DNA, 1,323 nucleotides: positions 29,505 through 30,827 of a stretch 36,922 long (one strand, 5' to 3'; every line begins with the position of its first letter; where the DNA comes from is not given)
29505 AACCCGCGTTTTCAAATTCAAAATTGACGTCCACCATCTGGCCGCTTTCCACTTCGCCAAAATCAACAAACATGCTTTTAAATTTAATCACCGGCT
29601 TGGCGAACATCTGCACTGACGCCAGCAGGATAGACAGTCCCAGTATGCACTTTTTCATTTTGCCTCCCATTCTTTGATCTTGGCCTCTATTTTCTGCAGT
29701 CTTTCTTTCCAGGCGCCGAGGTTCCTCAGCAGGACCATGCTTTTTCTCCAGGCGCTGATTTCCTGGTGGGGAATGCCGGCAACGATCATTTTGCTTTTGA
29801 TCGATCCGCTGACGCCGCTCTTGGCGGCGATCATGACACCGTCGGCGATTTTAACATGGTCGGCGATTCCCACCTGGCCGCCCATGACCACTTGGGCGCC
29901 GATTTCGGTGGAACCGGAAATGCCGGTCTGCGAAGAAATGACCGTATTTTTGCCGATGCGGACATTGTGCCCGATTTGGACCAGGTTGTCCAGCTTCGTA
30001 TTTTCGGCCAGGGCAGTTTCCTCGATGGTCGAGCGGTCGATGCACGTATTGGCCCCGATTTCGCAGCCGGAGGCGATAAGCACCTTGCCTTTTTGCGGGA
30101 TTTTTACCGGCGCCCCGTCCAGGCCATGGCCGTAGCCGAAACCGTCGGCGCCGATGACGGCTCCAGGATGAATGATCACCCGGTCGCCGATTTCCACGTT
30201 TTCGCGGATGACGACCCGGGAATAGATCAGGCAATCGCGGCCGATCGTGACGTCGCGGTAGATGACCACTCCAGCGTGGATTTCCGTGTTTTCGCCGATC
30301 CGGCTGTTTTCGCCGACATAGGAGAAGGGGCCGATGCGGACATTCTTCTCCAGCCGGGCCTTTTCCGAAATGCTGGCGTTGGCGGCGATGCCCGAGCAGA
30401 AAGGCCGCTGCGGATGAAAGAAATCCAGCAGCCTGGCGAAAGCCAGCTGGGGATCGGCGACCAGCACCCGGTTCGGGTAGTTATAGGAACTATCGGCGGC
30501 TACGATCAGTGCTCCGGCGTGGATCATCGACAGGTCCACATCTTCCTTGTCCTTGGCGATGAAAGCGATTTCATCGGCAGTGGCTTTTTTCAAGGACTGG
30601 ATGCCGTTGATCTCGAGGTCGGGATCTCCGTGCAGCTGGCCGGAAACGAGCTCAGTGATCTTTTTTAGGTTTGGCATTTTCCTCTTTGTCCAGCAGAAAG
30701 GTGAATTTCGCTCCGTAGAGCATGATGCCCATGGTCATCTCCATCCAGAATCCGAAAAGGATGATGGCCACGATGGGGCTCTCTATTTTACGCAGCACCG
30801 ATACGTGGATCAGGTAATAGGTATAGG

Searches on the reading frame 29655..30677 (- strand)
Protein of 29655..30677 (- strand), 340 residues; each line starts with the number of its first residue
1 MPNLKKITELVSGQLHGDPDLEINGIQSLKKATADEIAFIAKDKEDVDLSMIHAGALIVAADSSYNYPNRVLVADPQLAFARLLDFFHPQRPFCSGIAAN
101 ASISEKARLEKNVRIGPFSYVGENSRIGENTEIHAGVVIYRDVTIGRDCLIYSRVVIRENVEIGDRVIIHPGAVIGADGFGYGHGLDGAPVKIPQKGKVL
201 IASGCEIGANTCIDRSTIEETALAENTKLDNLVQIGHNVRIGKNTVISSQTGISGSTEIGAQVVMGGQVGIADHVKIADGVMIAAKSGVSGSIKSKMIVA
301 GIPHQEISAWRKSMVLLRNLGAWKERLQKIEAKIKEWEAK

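Call 7: search_protein_families(library=pfam, proteins=[window:29655-30677:-], max_evalue=0.001)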
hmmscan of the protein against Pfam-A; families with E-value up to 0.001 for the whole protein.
window:29655-30677:- (340 aa): 6 families
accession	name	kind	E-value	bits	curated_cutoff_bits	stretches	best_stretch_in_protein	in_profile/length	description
PF00132.30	Hexapep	-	1.8e-34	116.4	27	3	142-176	1-35/36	Bacterial transferase hexapeptide (six repeats)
PF25084.1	LbH_EIF2B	-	2.6e-17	63.2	54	2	97-177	18-95/105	EIF2B subunit epsilon LbH domain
PF04613.19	LpxD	-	1.5e-12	47.6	30.8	1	20-85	1-69/70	UDP-3-O-[3-hydroxymyristoyl] glucosamine N-acyltransferase, LpxD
PF21711.3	DCTN5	-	2.7e-05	24.4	40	0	111-176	78-141/182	Dynactin subunit 5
PF14602.12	Hexapep_2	-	3.6e-05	23.8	27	0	143-177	2-34/34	Hexapeptide repeat of succinyl-transferase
PF24894.1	Hexapep_GlmU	-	0.00021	21.8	23.3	0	119-169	35-83/104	GlmU-like, C-terminal hexapeptide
